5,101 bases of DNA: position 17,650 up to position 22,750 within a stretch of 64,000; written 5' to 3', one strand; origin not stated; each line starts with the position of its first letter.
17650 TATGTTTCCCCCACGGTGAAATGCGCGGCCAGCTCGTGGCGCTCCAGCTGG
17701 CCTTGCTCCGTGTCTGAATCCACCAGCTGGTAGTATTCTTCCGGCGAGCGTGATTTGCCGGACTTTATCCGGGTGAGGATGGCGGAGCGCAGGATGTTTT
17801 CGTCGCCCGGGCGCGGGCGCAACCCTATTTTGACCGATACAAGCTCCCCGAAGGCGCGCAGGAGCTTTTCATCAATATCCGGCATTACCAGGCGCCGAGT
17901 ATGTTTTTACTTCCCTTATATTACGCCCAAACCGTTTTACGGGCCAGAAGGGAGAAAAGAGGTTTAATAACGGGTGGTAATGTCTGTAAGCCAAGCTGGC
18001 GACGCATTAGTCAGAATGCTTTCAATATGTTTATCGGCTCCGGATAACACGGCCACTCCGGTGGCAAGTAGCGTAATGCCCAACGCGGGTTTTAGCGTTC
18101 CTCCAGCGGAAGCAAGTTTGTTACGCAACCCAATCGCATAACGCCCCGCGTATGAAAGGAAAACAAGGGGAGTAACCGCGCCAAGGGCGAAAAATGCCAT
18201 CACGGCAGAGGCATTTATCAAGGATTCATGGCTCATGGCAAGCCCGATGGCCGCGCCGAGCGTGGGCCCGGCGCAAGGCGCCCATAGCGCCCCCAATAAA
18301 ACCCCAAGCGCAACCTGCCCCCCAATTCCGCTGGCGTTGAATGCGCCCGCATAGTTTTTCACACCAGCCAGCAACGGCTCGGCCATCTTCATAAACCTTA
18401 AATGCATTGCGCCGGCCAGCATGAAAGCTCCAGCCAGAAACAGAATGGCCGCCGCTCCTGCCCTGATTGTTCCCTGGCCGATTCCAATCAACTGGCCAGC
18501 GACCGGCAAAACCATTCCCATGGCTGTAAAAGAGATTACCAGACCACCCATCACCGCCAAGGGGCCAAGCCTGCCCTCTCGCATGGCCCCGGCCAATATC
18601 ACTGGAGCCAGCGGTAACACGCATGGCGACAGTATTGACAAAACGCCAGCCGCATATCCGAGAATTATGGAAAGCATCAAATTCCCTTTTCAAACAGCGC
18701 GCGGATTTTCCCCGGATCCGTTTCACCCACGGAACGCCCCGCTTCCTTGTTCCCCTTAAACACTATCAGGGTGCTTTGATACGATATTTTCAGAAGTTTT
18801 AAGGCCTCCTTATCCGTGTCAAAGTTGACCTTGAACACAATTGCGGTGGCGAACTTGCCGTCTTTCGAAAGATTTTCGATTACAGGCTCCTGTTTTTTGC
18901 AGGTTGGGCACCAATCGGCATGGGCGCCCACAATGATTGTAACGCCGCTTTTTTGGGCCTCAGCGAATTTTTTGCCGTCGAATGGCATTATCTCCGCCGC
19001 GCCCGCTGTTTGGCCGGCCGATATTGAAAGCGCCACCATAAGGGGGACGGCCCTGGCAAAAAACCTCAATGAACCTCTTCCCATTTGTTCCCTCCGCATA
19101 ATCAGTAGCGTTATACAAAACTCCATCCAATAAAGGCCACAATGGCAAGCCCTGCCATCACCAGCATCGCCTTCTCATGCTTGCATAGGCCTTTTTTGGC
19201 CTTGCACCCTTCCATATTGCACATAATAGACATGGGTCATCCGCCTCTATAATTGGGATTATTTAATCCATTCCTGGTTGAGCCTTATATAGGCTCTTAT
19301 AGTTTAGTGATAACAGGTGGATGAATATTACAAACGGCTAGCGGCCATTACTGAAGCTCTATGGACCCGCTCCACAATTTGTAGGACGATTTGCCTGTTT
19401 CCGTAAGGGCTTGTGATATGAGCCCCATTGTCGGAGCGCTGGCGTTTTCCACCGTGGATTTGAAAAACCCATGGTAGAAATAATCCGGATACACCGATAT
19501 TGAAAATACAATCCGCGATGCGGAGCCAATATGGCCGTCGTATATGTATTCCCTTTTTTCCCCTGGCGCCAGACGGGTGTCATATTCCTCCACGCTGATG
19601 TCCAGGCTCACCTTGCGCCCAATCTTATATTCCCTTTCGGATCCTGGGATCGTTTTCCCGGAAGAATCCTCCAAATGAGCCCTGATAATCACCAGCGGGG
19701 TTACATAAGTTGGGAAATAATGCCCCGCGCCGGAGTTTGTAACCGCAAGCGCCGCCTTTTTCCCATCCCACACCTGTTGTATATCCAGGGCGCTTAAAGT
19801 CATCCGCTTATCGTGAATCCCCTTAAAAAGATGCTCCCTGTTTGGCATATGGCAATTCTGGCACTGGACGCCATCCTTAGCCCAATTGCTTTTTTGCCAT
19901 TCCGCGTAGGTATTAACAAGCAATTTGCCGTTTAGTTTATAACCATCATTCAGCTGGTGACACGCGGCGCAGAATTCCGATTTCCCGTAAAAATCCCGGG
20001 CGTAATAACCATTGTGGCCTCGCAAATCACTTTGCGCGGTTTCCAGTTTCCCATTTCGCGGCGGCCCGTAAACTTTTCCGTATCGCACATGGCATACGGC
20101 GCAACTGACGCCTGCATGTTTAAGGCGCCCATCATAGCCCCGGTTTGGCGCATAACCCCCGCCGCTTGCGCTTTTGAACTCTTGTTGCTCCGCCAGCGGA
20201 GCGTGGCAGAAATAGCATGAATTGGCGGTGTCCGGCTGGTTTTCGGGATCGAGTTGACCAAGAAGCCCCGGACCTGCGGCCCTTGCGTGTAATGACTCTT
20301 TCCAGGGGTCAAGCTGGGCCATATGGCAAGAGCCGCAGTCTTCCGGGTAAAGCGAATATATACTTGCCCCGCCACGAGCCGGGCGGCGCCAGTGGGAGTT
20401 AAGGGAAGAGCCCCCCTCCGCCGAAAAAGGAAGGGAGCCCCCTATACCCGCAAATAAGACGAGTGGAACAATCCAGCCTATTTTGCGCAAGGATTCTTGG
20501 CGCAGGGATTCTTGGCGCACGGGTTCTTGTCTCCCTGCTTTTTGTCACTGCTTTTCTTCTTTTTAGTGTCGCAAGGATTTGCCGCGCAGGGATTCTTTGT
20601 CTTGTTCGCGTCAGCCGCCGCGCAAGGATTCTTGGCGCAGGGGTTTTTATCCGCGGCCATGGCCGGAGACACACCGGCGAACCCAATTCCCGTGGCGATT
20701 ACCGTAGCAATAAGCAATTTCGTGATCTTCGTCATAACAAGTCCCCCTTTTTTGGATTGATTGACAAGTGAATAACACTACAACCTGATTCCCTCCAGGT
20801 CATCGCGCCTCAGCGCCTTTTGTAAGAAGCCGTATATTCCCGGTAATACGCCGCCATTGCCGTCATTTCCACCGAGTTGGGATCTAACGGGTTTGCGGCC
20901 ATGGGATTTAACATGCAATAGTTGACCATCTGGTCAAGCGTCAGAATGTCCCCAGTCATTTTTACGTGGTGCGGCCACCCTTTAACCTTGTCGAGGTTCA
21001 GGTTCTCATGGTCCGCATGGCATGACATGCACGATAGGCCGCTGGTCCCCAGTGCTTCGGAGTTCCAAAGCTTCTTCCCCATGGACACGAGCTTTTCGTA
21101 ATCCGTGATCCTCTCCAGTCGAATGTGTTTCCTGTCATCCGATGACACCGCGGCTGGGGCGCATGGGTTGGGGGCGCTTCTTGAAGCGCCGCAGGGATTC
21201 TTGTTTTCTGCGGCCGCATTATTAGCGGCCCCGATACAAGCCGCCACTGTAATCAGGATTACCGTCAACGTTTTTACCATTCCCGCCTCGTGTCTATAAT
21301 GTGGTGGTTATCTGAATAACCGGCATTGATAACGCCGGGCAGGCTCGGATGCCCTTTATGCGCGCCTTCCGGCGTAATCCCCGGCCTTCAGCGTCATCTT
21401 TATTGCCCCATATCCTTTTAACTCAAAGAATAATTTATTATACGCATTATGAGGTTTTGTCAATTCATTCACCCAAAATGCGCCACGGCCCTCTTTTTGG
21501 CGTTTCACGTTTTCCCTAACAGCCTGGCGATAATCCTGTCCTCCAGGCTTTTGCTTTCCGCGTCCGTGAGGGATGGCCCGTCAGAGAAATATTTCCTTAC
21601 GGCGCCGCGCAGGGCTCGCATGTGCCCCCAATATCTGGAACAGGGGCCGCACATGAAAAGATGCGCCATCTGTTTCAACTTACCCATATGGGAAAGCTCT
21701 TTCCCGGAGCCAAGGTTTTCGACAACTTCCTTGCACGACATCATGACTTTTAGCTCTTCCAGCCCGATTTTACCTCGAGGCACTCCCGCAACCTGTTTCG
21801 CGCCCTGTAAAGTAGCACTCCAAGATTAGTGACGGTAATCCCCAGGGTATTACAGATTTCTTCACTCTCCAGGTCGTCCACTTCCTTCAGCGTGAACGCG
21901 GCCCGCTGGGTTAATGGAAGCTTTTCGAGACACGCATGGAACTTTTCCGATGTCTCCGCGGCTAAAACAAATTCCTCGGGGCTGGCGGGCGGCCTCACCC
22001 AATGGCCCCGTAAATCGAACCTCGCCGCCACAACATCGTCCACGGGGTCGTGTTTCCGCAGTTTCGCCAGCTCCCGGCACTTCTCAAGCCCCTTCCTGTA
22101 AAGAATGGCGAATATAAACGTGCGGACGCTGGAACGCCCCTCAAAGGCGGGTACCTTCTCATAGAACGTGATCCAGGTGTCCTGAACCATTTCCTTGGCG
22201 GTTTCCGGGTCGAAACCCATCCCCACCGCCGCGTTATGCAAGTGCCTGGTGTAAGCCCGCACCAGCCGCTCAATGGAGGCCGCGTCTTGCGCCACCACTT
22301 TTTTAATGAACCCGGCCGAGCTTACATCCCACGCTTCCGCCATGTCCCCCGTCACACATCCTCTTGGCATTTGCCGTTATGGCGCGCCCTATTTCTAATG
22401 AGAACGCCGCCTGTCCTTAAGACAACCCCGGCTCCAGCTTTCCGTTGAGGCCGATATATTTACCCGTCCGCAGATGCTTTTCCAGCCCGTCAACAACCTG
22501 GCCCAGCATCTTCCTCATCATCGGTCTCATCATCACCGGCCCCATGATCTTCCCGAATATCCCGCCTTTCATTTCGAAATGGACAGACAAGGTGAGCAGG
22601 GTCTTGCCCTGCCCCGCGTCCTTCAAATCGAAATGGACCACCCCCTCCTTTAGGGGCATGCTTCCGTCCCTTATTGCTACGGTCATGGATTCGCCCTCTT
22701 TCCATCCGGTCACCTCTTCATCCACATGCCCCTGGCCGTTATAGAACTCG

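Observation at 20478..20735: Secreted low-complexity peptide made of KNPCA repeats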

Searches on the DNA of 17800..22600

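Call 54: search_rna_families(source=window, start=17800, end=22600, threshold=evalue, max_evalue=1)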
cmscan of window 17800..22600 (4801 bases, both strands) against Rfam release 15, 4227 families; matches with E-value up to 1: 1.
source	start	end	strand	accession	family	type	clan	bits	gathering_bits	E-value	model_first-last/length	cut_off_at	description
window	20572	20657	-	RF02893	RpsF_leader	Cis-reg; leader;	-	20.1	37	0.9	1-85/85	no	RpsF leader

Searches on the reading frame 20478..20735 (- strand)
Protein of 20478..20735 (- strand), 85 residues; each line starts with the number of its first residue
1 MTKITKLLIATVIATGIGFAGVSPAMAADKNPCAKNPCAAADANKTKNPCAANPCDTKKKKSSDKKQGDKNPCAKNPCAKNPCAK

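Call 5: search_protein_families(library=ncbifam, proteins=[window:20478-20735:-], max_evalue=1)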
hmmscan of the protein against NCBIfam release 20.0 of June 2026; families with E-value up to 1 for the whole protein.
window:20478-20735:- (85 aa): 5 families
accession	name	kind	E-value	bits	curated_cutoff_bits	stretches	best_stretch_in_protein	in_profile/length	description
NF033807.0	CopL_fam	subfamily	0.0024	18.5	40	1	7-79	6-80/129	CopL family metal-binding regulatory protein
NF004974.0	PRK06347.1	equivalog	0.011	14.8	701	1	10-84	34-108/592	1,4-beta-N-acetylmuramoylhydrolase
NF005411.0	PRK06975.1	equivalog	0.064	11.6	414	1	14-83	243-309/660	fused uroporphyrinogen-III synthase HemD/membrane protein HemX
NF050047.1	blaELC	exception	0.15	10.9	840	1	3-62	8-64/434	ELC family class C beta-lactamase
NF008915.0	PRK12278.1-1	equivalog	0.18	11.7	281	1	3-64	92-153/216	50S ribosomal protein L21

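Call 6: search_protein_families(library=pfam, proteins=[window:20478-20735:-], max_evalue=0.01)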
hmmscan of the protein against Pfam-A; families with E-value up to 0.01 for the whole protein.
window:20478-20735:- (85 aa): 0 families

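Call 8: find_homologous_proteins(query=window:20478-20735:-, max_evalue=0.01)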
Query window:20478-20735:- (85 aa): 4 proteins with E <= 0.01 among 35 candidates.
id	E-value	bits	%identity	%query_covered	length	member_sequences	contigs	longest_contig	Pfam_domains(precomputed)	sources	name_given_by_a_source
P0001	4.1e-10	58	52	98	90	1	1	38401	-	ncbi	-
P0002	8.6e-4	38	39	96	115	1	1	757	-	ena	-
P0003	1.7e-3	37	51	84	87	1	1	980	-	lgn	-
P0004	8.0e-3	34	46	93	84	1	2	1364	-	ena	-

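Call 12: find_encoding_contigs(protein=P0001, flank=8000, max_places=4)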
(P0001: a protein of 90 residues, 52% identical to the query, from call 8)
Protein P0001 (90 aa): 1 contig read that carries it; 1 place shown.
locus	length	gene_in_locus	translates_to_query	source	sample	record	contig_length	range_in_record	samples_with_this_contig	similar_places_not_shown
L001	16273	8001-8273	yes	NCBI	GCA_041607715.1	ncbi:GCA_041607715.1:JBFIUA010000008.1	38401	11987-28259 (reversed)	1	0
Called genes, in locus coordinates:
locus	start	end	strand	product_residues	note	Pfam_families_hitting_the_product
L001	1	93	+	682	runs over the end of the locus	PF00456:Transketolase_N, PF02779:Transket_pyr, PF02780:Transketolase_C, PF22613:Transketolase_C_1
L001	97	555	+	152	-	PF02502:LacAB_rpiB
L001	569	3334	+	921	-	PF00923:TAL_FSA, PF00342:PGI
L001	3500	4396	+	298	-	PF03446:NAD_binding_2, PF00393:6PGD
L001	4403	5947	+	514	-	PF00479:G6PD_N, PF02781:G6PD_C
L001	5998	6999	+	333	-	PF00480:ROK (weak), PF02685:Glucokinase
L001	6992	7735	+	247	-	PF01182:Glucosamine_iso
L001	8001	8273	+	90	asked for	-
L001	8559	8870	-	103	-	PF00578:AhpC-TSA, PF08534:Redoxin (weak)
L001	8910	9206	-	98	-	PF00578:AhpC-TSA, PF08534:Redoxin (weak)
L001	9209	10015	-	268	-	PF00106:adh_short, PF01370:Epimerase (weak), PF08659:KR, PF23441:SDR (weak), PF13561:adh_short_C2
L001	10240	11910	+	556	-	PF02511:Thy1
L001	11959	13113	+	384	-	PF17761:DUF1016_N, PF06250:YhcG_C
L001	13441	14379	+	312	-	PF00005:ABC_tran, PF13304:AAA_21 (faint)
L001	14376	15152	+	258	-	PF01061:ABC2_membrane, PF12698:ABC2_membrane_3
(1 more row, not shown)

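Call 13: find_encoding_contigs(protein=window:20478-20735:-, flank=3000, max_places=4)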
Protein window:20478-20735:- (85 aa): 3 contigs read that carry it; 1 place shown.
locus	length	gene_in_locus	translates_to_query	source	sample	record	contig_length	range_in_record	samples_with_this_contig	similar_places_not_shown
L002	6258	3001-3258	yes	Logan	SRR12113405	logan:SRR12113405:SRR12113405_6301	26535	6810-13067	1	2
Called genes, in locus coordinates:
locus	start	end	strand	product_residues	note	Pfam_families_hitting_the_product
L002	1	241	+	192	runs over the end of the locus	PF00440:TetR_N, PF16925:TetR_C_13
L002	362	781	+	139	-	PF10604:Polyketide_cyc2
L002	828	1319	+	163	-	PF10604:Polyketide_cyc2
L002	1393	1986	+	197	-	PF04542:Sigma70_r2, PF08281:Sigma70_r4_2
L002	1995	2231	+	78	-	-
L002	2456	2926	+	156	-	PF21342:SoxA-TsdA_cyt-c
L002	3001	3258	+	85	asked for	-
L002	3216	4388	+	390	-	PF22113:Mtrc-MtrF_II-IV_dom (faint), PF13435:Cytochrome_C554 (faint)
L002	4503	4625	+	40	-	-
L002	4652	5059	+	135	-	PF00085:Thioredoxin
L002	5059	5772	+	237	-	PF02683:DsbD_TM, PF13386:DsbD_2 (weak)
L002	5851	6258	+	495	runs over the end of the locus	PF13428:TPR_14 (faint), PF01739:CheR, PF25062:ARM_TT21_N (faint), PF07719:TPR_2 (faint), PF13181:TPR_8 (faint), PF13431:TPR_17 (faint), PF13432:TPR_16 (weak), PF14559:TPR_19 (weak)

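Call 58: search_protein_representatives(protein=window:20478-20735:-)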
Query: 85 residues. Proteins with E-value up to 0.001 (for the whole library): 18; up to 1e-10: 0; up to 1e-30: 0. The best 18 are listed.
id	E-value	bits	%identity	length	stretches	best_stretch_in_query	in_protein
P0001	1.3e-10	57.7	62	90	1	6-85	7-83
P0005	1.7e-09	54.1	49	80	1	1-80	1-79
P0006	2.4e-08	50.5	62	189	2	23-79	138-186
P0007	3.7e-08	49.9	56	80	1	17-84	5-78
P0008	6.5e-08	49.1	61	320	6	17-84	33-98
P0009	7.0e-07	45.8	55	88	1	1-84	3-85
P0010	1.2e-06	45.1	53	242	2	7-84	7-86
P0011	1.5e-06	44.7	44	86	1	9-84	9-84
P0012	1.6e-05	41.5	72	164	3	31-85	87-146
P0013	1.7e-05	41.4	46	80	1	8-75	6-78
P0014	9.5e-05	39.0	64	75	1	18-79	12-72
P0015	1.4e-04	38.5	48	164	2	8-59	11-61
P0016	2.0e-04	38.0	58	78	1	9-79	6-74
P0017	2.0e-04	37.9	51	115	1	4-84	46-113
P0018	2.3e-04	37.8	41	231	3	3-58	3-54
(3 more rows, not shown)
